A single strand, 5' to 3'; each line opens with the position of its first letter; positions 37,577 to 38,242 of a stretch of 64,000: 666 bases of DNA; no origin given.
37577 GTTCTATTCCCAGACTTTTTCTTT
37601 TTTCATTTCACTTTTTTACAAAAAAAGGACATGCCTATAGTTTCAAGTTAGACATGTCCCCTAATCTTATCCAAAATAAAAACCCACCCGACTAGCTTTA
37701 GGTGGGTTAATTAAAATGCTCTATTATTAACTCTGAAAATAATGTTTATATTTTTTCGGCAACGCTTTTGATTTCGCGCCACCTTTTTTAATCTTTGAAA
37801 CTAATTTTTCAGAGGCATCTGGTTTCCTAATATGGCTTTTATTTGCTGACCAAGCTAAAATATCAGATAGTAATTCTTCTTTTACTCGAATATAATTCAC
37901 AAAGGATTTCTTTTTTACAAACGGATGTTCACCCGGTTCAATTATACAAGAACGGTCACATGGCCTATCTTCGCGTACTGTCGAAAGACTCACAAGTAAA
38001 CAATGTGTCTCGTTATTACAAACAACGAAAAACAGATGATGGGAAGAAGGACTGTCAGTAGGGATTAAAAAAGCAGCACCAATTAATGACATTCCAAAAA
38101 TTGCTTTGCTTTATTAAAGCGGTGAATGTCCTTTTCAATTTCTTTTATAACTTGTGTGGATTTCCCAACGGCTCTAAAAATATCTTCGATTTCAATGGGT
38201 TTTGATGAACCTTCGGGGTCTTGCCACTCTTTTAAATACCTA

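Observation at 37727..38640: Panacea-domain antitoxin with an unrecognised 121-aa partner: possible new toxin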

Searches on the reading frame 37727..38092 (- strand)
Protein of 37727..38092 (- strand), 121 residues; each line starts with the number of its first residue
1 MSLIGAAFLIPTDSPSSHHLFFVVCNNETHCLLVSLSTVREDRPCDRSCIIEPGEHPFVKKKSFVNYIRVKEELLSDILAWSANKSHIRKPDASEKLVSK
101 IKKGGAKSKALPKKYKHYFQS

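Call 3: search_protein_families(library=pfam, proteins=[window:37727-38092:-], max_evalue=1)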
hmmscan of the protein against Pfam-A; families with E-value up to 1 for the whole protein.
window:37727-38092:- (121 aa): 0 families

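Call 4: search_protein_families(library=ncbifam, proteins=[window:37727-38092:-], max_evalue=1)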
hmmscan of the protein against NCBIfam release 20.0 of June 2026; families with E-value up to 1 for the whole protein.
window:37727-38092:- (121 aa): 0 families

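Call 5: search_protein_families(library=phrogs, proteins=[window:37727-38092:-], max_evalue=1)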
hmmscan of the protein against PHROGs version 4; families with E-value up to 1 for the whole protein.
window:37727-38092:- (121 aa): 2 families
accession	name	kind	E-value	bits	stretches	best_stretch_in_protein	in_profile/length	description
phrog_19071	-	unknown function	1.9e-14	54.6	1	29-120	39-131/135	-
phrog_23657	-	unknown function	0.067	14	1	9-109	34-131/145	-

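Call 6: search_protein_families(library=padloc, proteins=[window:37727-38092:-], max_evalue=1)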
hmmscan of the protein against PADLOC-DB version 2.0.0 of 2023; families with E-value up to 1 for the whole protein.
window:37727-38092:- (121 aa): 0 families

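Call 7: find_homologous_proteins(query=window:37727-38092:-, max_evalue=0.01)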
Query window:37727-38092:- (121 aa): 4 proteins with E <= 0.01 among 12 candidates.
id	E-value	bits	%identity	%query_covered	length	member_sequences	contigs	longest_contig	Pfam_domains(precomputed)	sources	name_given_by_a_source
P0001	2.1e-75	268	100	100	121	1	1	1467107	-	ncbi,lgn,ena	-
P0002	2.4e-9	55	38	92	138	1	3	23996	-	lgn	-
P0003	9.2e-9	53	36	92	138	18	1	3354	-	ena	-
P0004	4.4e-8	51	36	92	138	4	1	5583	-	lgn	-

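Call 9: find_encoding_contigs(protein=P0002, flank=5000, max_places=4)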
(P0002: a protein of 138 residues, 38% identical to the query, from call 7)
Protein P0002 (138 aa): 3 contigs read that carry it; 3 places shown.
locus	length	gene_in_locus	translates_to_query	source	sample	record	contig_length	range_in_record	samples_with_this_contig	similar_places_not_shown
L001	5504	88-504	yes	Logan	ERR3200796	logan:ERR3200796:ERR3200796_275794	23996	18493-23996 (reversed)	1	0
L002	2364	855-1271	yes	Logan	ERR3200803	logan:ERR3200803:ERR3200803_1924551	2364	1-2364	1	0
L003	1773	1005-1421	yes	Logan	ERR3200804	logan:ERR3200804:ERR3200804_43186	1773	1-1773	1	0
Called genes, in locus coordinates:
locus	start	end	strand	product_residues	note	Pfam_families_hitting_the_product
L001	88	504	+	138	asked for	-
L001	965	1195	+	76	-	-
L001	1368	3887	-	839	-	PF27160:Y4kK_N, PF00082:Peptidase_S8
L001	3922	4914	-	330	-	PF20720:nSTAND3 (faint), PF00004:AAA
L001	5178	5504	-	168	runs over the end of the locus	-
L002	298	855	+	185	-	PF13274:SocA_Panacea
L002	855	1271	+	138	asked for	-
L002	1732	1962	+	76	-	-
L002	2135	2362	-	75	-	?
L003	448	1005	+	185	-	PF13274:SocA_Panacea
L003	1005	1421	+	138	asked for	-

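Call 11: search_solved_structures(query=A1, max_evalue=10)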
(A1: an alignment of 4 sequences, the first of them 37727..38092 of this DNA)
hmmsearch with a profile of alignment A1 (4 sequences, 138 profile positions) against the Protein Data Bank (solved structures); distinct sequences matched with E-value up to 10: 0.

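Call 16: find_encoding_contigs(protein=window:37727-38092:-, flank=3000, max_places=4)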
Protein window:37727-38092:- (121 aa): 1 contig read that carries it; 1 place shown.
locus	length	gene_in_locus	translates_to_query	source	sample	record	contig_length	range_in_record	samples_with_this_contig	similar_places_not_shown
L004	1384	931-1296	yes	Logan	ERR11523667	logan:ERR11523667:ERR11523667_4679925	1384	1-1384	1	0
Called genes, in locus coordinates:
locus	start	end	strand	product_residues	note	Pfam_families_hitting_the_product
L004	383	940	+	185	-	PF13274:SocA_Panacea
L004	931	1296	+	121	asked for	-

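Call 25: search_protein_representatives(alignment_id=A1)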
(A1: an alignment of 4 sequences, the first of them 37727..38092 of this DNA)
Query: 4 sequences, 138 profile positions. Proteins with E-value up to 0.001 (for the whole library): 2417; up to 1e-10: 627; up to 1e-30: 1. The best 150 are listed.
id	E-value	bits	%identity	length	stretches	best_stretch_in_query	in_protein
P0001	8.0e-51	188.0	-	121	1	4-127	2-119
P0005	4.4e-30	120.8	-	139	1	2-123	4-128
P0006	5.8e-29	117.2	-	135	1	1-129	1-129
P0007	1.5e-27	112.6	-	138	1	1-121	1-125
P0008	2.5e-27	111.9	-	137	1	1-129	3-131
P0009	8.8e-27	110.1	-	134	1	2-128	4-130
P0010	1.3e-26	109.5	-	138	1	1-127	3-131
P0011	1.7e-26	109.2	-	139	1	5-128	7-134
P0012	3.5e-26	108.2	-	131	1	6-127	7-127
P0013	9.6e-26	106.8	-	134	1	1-127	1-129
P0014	4.7e-24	101.3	-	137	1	5-129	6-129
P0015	6.1e-24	100.9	-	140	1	2-127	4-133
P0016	1.1e-23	100.1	-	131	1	2-126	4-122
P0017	2.7e-23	98.9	-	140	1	2-126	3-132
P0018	3.0e-23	98.7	-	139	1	2-127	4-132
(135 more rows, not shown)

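Call 29: search_protein_families(library=pfam, alignment_id=A2, max_evalue=0.1)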
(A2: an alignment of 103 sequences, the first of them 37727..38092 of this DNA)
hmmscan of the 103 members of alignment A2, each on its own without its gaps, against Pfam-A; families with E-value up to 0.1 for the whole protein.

A. member 1, window:37727-38092:- (121 aa): 0 families

B. families by the number of members that match (of 103 scanned): 18 families
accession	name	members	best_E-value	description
PF12804.13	NTP_transf_3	3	0.014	MobA-like NTP transferase domain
PF13387.12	Lnb_N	1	0.0012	Lnb N-terminal periplasmic domain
PF19912.4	DUF6385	1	0.0044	Domain of unknown function (DUF6385)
PF20729.2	PE-PGRS_C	1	0.0089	PE-PGRS C-terminal aspartyl peptidase-like domain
PF18171.6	LSDAT_prok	1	0.011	SLOG in TRPM, prokaryote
PF10171.14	Tim29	1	0.016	Translocase of the Inner Mitochondrial membrane 29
PF14390.12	DUF4420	1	0.017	Putative PD-(D/E)XK family member, (DUF4420)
PF03333.19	PapB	1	0.021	Adhesin biosynthesis transcription regulatory protein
PF15299.11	ALS2CR8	1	0.031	Amyotrophic lateral sclerosis 2 chromosomal region candidate gene 8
PF04140.19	ICMT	1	0.038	Isoprenylcysteine carboxyl methyltransferase (ICMT) family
PF22334.1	TubZ_C_2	1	0.038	Phage tubulin-like protein, C-terminal domain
PF11439.13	T3SchapCesA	1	0.044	Type III secretion system filament chaperone CesA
PF22708.2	S1CSD-TOTE-1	1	0.059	S1/CSD-like domain 1 of the TOTE conflict systems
PF17530.7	NS3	1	0.062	Non-structural protein NS3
PF25087.1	GMPPB_C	1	0.08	GMPPB C-terminal domain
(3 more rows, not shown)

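Call 30: search_solved_structures(query=A2, max_evalue=10, show_alignments=2)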
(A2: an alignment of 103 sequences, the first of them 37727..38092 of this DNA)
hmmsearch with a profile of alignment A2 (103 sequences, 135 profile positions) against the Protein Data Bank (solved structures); distinct sequences matched with E-value up to 10: 1.
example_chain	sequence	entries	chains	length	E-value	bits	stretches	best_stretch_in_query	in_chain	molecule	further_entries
1vk1_A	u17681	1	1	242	1.7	11.7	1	77-129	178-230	Conserved hypothetical protein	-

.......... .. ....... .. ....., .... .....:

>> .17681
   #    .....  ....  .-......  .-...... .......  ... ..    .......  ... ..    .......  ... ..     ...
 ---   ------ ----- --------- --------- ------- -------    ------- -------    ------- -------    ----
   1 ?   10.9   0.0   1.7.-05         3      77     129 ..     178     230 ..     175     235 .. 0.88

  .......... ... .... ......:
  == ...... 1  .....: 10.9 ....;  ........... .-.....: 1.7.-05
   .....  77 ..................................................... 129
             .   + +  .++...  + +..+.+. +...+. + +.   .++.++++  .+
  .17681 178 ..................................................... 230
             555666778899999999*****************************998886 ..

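Call 32: find_related_loci(query=A1, collection=genome_contigs, flank=4000)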
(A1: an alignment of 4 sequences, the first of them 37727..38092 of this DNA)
Query A1 (121 aa) in genome_contigs; peptide patterns used: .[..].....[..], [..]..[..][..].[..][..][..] (x = any residue, [..] = any of these).
246 stretches matched a pattern; 3 encode a relative of the query (tblastn E <= 1e-3); 3 distinct loci.
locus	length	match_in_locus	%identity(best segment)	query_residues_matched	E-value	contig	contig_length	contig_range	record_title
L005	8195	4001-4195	36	8-68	8e-12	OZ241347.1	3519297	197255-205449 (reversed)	MAG: Gammaproteobacteria bacterium isolate 902cf1fa-e630-4afc-8fc8-97bfb37d8fab genome assembly, chromosome: 1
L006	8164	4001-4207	38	5-71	9e-11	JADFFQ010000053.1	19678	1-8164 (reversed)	MAG: Planctomycetota bacterium isolate B28T1B8 B28T1B8_NODE4615, whole genome shotgun sequence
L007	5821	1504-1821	28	5-108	2e-10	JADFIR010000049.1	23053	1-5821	MAG: Planctomycetota bacterium isolate B3D1T2 B3D1T2_NODE466, whole genome shotgun sequence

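Call 33: predict_structure(alignment_id=A2)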
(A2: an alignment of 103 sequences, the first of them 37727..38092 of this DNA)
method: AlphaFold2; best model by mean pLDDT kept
length: 121 residues; sequences in the alignment: 103
mean_pLDDT: 94.6   pTM: 0.86
mean pLDDT of the five models: 94.6, 94.5, 94.2, 93.8, 93.3
residues with pLDDT >= 90: 104; 70-90: 16; 50-70: 1; < 50: 0
segments of 3 or more residues with pLDDT < 50: none
pLDDT, mean of each block of 10 residues (from residue 1): 92 88 93 97 97 98 97 94 89 98 98 95 83
secondary structure, 60 per line:
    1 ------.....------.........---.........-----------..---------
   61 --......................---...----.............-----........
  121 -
elements in order: E7-11 E18-26 E30-38 E63-74 H75-84 E88-90 H95-107 H113-120

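Call 40: search_dna_similar(query=window:37727-38092:-, collection=phages, mode=protein, max_evalue=0.001, max_rows=20)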
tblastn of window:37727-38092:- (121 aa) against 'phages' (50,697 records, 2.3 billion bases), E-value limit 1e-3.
Records with a match: 3; places in all: 3; records where one place covers at least 80% of the query: 0.
Best place of each record, by identity: <60% 3.
By first word of the organism name: Vibrio 1; Bacteriophage 1; Klebsiella 1.
By host as written in the record: Vibrio cyclitrophicus 10N.239.311.H11 1; Helicobacter pametensis 1; Klebsiella pneumoniae ST13-OXA48 1.
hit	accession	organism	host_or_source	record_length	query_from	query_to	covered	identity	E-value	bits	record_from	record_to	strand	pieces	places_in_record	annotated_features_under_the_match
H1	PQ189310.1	Vibrio phage 10N.239.311.H11_PE001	Vibrio cyclitrophicus 10N.239.311.H11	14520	6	77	60%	35.0%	7e-5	46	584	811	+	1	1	hypothetical protein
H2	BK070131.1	Bacteriophage sp.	Helicobacter pametensis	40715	5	67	52%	38.0%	2e-7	54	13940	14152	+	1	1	hypothetical protein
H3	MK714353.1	Klebsiella phage ST13-OXA48phi12.5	Klebsiella pneumoniae ST13-OXA48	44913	1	67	55%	34.2%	2e-5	48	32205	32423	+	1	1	hypothetical protein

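Call 41: search_dna_similar(query=window:37727-38092:-, collection=plasmids, mode=protein, max_evalue=0.001, max_rows=20)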
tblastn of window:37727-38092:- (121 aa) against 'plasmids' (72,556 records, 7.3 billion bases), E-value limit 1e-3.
Records with a match: 1; places in all: 1; records where one place covers at least 80% of the query: 0.
Best place of each record, by identity: <60% 1.
By first word of the organism name: Endozoicomonas 1.
By predicted mobility (MOB-suite, as given by PLSDB): non-mobilizable 1.
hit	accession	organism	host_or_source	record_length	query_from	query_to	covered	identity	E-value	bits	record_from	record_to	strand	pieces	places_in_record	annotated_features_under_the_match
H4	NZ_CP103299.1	Endozoicomonas gorgoniicola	pure culture,Plexaura sp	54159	6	71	55%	43.1%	1e-8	59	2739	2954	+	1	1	hypothetical protein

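Call 42: get_annotated_region(hit=H3, flank=2500)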
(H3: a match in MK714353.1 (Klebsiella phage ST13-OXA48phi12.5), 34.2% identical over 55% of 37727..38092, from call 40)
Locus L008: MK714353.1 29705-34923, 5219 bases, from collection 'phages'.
description: Klebsiella phage ST13-OXA48phi12.5, complete genome.
organism: Klebsiella phage ST13-OXA48phi12.5 (NCBI taxid 2594282)
taxonomy: Viruses; Duplodnaviria; Heunggongvirae; Uroviricota; Caudoviricetes
host: Klebsiella pneumoniae ST13-OXA48; source: -; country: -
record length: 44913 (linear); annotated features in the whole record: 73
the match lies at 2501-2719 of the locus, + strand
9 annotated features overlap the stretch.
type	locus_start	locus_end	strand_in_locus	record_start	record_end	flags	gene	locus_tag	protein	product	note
CDS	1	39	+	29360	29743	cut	-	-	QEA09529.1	hypothetical protein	-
CDS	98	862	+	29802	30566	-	-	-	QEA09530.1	DNA breaking-rejoining protein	-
CDS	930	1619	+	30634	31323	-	-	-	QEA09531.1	hypothetical protein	-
CDS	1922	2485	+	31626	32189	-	-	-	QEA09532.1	hypothetical protein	hypothetical protein DUF4065 domain-containing protein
CDS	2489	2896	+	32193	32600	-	-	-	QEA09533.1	hypothetical protein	-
CDS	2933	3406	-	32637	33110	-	-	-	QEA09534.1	hypothetical protein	-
CDS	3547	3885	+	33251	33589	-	-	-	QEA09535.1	hypothetical protein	-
CDS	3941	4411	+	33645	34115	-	-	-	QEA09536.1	hypothetical protein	-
CDS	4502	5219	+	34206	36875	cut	-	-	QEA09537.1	tail protein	-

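Call 43: get_annotated_region(hit=H2, flank=2500)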
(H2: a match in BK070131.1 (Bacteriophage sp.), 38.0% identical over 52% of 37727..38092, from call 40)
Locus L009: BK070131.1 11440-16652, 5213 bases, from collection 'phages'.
description: TPA_asm: Bacteriophage sp. isolate Hpametensis12888_1 prophage genomic sequence.
organism: Bacteriophage sp. (NCBI taxid 38018)
taxonomy: Viruses
host: Helicobacter pametensis; source: -; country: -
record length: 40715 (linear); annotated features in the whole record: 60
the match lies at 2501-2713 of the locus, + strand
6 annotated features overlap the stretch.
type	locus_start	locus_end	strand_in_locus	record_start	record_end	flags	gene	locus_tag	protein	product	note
CDS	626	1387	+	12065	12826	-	-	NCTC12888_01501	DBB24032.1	KilA-N domain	-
CDS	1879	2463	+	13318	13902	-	-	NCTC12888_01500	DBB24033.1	prophage protein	-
CDS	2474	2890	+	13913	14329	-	-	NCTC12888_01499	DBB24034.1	hypothetical protein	-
CDS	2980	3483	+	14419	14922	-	-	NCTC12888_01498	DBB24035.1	hypothetical protein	-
CDS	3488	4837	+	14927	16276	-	-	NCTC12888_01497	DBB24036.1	phage terminase, large subunit, PBSX family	-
CDS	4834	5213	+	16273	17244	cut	-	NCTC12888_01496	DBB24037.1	phage-associated protein, HI1409 family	-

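Call 44: get_annotated_region(hit=H4, flank=2500)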
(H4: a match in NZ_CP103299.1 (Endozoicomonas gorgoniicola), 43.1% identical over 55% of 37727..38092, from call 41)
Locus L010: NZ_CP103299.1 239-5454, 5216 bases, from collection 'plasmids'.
description: Endozoicomonas gorgoniicola strain PS125 plasmid unnamed, complete sequence
organism: Endozoicomonas gorgoniicola (NCBI taxid 1234144)
taxonomy: Bacteria; Pseudomonadota; Gammaproteobacteria; Oceanospirillales; Endozoicomonadaceae; Endozoicomonas; Endozoicomonas gorgoniicola
host: -; source: pure culture,Plexaura sp; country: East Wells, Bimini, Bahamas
typing (MOB-suite, as given by PLSDB): non-mobilizable
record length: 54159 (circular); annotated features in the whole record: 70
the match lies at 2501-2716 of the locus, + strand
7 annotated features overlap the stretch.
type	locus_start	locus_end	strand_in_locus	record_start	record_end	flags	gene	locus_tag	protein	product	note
CDS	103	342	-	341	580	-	-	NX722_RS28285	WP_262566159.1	hypothetical protein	-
CDS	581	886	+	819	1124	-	-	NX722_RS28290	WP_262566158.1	helix-turn-helix transcriptional regulator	-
CDS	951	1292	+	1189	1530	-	-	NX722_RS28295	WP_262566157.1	DUF4258 domain-containing protein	-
CDS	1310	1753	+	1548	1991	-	-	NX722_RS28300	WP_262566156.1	helix-turn-helix domain-containing protein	-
CDS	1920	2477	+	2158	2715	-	-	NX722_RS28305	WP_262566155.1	Panacea domain-containing protein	-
CDS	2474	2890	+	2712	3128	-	-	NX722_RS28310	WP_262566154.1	hypothetical protein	-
CDS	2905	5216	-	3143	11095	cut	-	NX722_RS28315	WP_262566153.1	LPD38 domain-containing protein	-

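Call 45: get_annotated_region(hit=H1, flank=2500)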
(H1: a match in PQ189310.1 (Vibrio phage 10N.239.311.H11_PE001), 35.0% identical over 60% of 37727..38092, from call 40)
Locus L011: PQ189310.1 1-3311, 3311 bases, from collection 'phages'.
description: Vibrio phage 10N.239.311.H11_PE001, complete genome.
organism: Vibrio phage 10N.239.311.H11_PE001 (NCBI taxid 3385290)
taxonomy: Viruses; Varidnaviria; Bamfordvirae; Preplasmiviricota; Tectiliviricetes; Vinavirales
host: Vibrio cyclitrophicus 10N.239.311.H11; source: seawater; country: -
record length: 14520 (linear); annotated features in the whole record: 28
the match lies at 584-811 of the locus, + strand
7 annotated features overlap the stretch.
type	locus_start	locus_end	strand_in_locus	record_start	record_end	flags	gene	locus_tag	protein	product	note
CDS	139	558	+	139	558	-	-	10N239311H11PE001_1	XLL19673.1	hypothetical protein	SOCA_CAUVN_Antitoxin_SocA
CDS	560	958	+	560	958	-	-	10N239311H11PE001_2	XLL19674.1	hypothetical protein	-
CDS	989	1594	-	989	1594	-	-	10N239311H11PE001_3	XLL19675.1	hypothetical protein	LexA/Signal_peptidase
CDS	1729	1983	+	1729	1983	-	-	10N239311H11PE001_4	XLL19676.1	hypothetical protein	excisionase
CDS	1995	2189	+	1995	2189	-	-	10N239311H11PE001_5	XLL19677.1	hypothetical protein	-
CDS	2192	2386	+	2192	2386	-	-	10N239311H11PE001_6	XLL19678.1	hypothetical protein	-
CDS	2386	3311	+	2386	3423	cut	-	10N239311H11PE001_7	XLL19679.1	hypothetical protein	VPA_BPP2_Replication_gene_A_protein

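Call 49: list_cluster_members(proteins=[window:37727-38092:-, window:38083-38640:-, L008:2489-2896:+, L009:2474-2890:+, L011:560-958:+])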
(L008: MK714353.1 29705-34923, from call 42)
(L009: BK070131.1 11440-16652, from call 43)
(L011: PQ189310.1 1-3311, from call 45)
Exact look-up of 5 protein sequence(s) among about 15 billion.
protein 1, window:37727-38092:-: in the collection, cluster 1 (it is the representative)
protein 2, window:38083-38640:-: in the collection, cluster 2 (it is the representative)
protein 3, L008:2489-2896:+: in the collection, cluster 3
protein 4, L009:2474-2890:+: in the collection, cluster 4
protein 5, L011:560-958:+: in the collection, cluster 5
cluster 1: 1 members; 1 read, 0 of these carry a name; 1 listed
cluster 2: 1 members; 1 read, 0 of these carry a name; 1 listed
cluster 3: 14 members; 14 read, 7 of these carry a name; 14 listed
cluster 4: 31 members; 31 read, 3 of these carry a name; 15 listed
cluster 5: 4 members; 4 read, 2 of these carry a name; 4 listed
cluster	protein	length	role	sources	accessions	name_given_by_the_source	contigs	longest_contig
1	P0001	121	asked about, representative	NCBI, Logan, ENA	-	-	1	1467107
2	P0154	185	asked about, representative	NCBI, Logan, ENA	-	-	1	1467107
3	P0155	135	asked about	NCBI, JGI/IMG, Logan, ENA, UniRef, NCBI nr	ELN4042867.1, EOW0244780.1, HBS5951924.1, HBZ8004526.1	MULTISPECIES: hypothetical protein [Klebsiella] | hypothetical protein n=1 Tax=Klebsiella TaxID=570 RepID=UPI0011BFEB45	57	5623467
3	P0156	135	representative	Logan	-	-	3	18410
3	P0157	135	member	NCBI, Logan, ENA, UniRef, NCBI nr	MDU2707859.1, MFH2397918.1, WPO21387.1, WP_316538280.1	hypothetical protein ABNF90_26750 [Raoultella ornithinolytica] | hypothetical protein n=1 Tax=Klebsiella/Raoultella group TaxID=2890311 RepID=UPI0028FE5FA3 | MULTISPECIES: hypothetical protein [Klebsiella/Raoultella group]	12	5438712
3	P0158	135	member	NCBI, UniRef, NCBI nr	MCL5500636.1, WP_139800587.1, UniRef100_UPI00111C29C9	hypothetical protein M5Y49_18350 [Escherichia coli] | hypothetical protein n=1 Tax=Kluyvera intermedia TaxID=61648 RepID=UPI00111C29C9 | hypothetical protein [Kluyvera intermedia]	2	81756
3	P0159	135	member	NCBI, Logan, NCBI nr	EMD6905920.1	hypothetical protein VRU76_000455 [Citrobacter freundii] | hypothetical protein [Citrobacter freundii]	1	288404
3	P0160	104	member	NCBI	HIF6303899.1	TPA: hypothetical protein ACX3LH_006330, partial [Klebsiella michiganensis]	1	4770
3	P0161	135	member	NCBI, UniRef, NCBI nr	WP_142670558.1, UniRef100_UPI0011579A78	hypothetical protein [Klebsiella oxytoca] | hypothetical protein n=1 Tax=Klebsiella oxytoca TaxID=571 RepID=UPI0011579A78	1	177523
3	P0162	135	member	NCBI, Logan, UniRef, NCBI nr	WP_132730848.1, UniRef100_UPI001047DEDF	hypothetical protein [Raoultella sp. BIGb0138] | hypothetical protein n=1 Tax=Raoultella sp. BIGb0138 TaxID=2485115 RepID=UPI001047DEDF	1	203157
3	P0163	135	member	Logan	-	-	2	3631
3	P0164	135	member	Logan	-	-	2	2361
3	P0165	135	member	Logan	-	-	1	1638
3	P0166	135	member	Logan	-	-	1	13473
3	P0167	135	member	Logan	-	-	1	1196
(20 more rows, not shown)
